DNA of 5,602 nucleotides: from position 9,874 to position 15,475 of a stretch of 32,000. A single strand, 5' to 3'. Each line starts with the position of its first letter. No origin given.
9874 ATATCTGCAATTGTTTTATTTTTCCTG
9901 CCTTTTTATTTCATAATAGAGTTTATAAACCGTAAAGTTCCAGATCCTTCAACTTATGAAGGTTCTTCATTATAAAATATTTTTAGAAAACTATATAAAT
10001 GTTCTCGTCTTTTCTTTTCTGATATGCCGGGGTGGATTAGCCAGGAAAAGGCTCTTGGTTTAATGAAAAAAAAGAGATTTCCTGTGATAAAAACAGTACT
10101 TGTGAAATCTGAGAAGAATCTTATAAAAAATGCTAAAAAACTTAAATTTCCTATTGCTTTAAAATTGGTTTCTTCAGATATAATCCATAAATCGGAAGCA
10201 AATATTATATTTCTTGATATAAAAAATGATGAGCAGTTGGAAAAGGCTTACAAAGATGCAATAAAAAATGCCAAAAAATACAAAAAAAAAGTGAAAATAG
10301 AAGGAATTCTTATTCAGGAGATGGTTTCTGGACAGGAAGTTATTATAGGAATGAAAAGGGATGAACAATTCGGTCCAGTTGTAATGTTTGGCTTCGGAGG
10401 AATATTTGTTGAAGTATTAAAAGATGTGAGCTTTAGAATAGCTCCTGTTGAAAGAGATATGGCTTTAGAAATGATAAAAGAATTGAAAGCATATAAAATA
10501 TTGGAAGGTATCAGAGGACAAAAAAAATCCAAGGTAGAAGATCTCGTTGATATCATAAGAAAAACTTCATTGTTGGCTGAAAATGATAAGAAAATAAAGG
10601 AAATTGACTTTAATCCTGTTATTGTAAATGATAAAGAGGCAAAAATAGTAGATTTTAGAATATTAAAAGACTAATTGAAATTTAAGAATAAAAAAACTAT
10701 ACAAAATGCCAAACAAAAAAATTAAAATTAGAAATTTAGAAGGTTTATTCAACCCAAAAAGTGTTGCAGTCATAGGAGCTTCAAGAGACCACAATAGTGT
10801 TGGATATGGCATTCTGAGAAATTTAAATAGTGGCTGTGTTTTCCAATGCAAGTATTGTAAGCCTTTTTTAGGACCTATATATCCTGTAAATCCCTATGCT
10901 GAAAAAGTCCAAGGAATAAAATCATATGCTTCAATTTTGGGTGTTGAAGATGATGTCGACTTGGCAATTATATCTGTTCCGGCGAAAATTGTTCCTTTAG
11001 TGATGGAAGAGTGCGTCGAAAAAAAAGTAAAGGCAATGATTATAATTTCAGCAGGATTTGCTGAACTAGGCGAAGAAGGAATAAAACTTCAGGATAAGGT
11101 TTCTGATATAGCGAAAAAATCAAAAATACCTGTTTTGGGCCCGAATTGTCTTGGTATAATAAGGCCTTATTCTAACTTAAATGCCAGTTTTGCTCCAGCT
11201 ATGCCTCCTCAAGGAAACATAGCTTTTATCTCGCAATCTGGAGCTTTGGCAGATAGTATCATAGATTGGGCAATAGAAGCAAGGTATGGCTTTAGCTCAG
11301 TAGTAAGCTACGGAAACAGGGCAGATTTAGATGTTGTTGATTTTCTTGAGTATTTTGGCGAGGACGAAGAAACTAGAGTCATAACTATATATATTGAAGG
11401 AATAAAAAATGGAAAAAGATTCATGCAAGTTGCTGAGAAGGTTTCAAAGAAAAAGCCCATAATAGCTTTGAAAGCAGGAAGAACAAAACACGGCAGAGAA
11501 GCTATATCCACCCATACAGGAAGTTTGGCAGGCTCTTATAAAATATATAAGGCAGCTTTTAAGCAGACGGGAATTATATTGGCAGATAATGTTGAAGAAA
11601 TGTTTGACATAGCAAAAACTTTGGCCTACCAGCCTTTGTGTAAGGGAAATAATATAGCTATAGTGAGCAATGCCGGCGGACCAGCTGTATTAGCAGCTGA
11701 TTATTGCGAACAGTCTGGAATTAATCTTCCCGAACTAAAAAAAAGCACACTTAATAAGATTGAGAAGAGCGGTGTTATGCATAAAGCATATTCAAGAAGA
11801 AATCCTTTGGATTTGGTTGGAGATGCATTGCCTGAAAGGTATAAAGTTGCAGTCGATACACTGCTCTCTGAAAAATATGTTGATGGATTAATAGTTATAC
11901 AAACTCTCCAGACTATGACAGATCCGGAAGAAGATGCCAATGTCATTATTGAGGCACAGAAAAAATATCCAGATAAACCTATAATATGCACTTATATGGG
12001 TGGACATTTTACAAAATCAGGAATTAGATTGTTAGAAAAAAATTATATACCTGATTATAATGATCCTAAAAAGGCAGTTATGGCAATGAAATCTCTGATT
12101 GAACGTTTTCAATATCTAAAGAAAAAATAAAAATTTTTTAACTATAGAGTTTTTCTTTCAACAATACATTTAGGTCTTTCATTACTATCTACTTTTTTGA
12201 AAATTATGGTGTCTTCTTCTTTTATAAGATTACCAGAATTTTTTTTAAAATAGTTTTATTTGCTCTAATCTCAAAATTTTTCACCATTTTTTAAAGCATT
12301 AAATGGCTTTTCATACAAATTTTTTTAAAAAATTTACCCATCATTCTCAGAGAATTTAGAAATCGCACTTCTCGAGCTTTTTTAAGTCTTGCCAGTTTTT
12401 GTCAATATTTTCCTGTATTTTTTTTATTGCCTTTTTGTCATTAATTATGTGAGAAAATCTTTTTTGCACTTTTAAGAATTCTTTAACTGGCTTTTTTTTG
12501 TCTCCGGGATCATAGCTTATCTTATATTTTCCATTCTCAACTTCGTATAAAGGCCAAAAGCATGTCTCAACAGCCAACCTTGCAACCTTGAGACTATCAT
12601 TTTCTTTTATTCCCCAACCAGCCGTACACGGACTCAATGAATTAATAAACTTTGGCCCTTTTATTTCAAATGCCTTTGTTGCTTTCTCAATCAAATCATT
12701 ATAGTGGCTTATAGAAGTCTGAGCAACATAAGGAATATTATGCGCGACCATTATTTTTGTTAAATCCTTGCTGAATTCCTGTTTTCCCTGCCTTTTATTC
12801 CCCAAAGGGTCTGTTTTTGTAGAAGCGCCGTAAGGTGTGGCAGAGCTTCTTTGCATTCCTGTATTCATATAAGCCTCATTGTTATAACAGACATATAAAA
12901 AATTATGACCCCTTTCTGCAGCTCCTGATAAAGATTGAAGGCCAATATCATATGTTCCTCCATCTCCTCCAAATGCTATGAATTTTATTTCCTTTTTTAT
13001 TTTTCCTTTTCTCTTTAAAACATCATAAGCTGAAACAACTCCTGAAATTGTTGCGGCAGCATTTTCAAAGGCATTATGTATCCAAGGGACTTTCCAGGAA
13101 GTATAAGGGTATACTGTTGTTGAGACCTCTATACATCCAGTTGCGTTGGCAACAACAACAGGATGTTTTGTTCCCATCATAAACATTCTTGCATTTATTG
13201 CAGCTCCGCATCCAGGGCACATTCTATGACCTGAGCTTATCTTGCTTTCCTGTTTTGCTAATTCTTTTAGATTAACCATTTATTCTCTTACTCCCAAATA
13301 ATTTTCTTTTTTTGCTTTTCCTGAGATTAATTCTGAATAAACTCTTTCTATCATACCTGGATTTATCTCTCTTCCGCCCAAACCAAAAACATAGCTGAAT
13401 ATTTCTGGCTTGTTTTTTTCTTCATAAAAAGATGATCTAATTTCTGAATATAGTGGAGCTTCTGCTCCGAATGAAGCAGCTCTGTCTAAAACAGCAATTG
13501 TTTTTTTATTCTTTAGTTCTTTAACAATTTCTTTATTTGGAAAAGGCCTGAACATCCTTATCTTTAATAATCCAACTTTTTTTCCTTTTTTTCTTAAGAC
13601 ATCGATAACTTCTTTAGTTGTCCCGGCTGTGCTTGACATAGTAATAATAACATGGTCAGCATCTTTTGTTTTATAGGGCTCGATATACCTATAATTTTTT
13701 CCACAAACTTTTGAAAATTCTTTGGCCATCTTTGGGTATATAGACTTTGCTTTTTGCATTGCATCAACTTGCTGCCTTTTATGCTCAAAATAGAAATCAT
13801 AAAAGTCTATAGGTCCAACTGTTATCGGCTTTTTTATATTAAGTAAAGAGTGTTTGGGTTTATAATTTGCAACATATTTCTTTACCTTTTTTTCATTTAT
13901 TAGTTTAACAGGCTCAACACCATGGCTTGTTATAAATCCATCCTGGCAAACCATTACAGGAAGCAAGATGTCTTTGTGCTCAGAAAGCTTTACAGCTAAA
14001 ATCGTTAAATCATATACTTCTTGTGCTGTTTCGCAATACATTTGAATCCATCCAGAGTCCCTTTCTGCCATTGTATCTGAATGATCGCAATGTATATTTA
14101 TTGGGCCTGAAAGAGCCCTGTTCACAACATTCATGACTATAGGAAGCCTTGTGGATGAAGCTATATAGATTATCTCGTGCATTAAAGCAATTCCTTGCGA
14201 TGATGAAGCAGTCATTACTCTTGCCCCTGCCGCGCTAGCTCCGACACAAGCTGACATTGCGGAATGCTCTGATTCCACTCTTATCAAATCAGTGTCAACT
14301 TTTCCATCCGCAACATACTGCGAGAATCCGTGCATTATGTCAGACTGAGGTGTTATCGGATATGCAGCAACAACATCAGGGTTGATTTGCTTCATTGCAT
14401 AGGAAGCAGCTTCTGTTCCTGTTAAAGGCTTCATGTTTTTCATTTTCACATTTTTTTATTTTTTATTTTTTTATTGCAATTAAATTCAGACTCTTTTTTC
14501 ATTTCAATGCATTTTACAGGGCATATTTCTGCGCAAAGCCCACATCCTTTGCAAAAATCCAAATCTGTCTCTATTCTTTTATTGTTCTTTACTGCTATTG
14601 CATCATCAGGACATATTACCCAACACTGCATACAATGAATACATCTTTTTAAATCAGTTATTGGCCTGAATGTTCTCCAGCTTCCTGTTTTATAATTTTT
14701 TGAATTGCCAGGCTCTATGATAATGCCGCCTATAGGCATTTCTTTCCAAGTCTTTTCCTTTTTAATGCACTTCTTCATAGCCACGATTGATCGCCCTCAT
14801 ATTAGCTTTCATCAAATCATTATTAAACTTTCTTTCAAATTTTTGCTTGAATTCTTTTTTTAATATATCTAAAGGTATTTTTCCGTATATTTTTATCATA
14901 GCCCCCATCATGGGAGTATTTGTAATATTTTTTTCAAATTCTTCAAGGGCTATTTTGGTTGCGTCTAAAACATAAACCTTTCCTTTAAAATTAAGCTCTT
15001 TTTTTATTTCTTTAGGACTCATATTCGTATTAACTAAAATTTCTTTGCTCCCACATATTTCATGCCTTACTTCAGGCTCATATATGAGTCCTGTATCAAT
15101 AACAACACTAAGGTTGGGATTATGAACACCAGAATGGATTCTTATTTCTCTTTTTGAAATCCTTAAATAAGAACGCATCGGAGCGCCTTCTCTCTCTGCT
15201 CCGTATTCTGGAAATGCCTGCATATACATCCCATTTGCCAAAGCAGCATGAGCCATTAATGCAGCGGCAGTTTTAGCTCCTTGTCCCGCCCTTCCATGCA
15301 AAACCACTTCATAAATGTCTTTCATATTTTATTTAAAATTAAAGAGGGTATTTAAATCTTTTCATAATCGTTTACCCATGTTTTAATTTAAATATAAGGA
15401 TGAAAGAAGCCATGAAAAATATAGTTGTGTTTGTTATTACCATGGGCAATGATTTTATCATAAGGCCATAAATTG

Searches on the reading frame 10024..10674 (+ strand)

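Call 85: search_protein_families(library=pfam, proteins=[window:10024-10674:+], max_evalue=0.001)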
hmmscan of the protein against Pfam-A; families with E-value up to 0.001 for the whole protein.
window:10024-10674:+ (216 aa): 1 family
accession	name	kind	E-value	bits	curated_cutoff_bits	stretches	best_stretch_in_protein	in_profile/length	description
PF13549.11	ATP-grasp_5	-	7e-65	218.9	27.6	1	4-213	9-219/221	ATP-grasp domain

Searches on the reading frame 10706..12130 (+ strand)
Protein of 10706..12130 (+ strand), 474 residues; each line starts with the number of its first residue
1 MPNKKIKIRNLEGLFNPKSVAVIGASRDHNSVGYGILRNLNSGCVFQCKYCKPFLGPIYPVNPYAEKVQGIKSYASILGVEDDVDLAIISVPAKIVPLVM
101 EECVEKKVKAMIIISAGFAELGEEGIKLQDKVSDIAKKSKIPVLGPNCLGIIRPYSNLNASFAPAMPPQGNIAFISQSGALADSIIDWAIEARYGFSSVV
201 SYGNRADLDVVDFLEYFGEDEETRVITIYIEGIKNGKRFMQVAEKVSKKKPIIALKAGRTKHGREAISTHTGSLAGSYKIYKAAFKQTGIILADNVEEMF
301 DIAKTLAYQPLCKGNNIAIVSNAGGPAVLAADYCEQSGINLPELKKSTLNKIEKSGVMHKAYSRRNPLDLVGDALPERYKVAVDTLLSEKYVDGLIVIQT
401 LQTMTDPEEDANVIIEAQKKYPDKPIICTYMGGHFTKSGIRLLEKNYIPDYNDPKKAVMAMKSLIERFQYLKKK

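Call 85: search_protein_families(library=pfam, proteins=[window:10706-12130:+], max_evalue=0.001)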
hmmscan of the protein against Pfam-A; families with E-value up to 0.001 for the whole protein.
window:10706-12130:+ (474 aa): 3 families
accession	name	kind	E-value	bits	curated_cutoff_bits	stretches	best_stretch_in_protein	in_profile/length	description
PF13607.11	Succ_CoA_lig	-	1.1e-58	197.3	27.4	1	169-306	1-138/138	Succinyl-CoA ligase like flavodoxin domain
PF13380.12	CoA_binding_2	-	7.6e-22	78.4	22.8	1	18-152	1-114/116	CoA binding domain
PF02629.25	CoA_binding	-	4.2e-09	37.5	22.3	1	58-117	34-97/97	CoA binding domain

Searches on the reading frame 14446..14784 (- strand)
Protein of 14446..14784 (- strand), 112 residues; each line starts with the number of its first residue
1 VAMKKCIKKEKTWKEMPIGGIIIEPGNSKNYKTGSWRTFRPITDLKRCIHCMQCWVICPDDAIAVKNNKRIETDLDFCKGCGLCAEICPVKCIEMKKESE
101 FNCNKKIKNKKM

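Call 58: search_protein_families(library=pfam, proteins=[window:14446-14784:-], max_evalue=0.001)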
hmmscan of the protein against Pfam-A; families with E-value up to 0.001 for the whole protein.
window:14446-14784:- (112 aa): 11 families
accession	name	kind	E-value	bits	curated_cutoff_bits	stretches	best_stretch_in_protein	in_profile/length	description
PF14697.11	Fer4_21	-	1.6e-12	47.8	35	1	45-95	5-59/59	4Fe-4S dicluster domain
PF00037.32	Fer4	-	9e-11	41.6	21.1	2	72-94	2-24/24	4Fe-4S binding domain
PF12838.12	Fer4_7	-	1.3e-09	38.8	27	1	47-92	1-52/52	4Fe-4S dicluster domain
PF12837.12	Fer4_6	-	6.1e-08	32.7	25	2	44-63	5-24/24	4Fe-4S binding domain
PF13237.11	Fer4_10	-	6.9e-08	32.7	25.5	1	41-89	2-53/53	4Fe-4S dicluster domain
PF12797.12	Fer4_2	-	1.1e-07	31.8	24.5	1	70-90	2-22/22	4Fe-4S binding domain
PF13187.11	Fer4_9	-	1.2e-07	32.1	27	2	47-93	1-52/52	4Fe-4S dicluster domain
PF13484.11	Fer4_16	-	2.7e-06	28.5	30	0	47-71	1-24/66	4Fe-4S double cluster binding domain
PF25160.1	LdpA_Fe-S-bd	-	3.1e-06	27.3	27.6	1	51-96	5-46/49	LdpA Fe-S cluster-binding domain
PF12800.12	Fer4_4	-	0.00011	22.7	24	0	46-60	2-16/17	4Fe-4S binding domain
PF13183.11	Fer4_8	-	0.00043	21.2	27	0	70-91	46-67/68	4Fe-4S dicluster domain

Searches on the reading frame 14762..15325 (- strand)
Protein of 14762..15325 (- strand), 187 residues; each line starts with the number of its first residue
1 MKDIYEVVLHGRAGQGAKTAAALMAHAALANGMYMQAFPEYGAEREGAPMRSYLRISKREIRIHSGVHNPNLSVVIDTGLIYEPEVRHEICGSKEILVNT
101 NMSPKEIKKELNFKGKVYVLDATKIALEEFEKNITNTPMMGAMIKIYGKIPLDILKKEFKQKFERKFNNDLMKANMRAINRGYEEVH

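Call 58: search_protein_families(library=pfam, proteins=[window:14762-15325:-], max_evalue=0.001)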
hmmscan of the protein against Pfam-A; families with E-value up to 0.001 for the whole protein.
window:14762-15325:- (187 aa): 1 family
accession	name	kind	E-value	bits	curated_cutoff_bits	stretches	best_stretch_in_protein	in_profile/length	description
PF01558.24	POR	-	2.2e-34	119.5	27.4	1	13-184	1-173/173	Pyruvate ferredoxin/flavodoxin oxidoreductase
